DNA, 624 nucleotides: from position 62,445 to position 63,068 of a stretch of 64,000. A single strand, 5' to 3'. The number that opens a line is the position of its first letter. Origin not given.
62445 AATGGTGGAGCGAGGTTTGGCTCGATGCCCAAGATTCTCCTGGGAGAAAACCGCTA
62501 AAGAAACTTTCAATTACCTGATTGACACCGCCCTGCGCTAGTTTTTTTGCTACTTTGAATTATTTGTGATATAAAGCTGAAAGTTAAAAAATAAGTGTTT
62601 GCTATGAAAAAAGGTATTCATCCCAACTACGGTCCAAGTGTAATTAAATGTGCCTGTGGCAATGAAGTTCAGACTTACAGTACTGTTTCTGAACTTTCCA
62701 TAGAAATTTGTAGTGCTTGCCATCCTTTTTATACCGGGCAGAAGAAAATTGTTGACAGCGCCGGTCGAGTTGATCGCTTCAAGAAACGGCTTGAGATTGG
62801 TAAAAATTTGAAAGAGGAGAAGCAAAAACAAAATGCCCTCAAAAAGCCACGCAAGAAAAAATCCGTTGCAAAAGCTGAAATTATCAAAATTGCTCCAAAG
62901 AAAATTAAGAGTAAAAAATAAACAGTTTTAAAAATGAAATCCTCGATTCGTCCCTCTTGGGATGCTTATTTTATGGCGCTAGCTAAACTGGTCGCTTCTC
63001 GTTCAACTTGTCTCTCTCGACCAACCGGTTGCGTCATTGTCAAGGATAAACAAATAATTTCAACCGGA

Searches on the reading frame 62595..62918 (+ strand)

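Call 77: search_protein_families(library=pfam, proteins=[window:62595-62918:+], max_evalue=0.0001)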
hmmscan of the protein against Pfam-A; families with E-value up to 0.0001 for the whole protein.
window:62595-62918:+ (108 aa): 1 family
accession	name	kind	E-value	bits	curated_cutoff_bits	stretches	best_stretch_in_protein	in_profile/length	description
PF01197.23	Ribosomal_L31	-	2.3e-30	105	27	1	4-66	1-64/65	Ribosomal protein L31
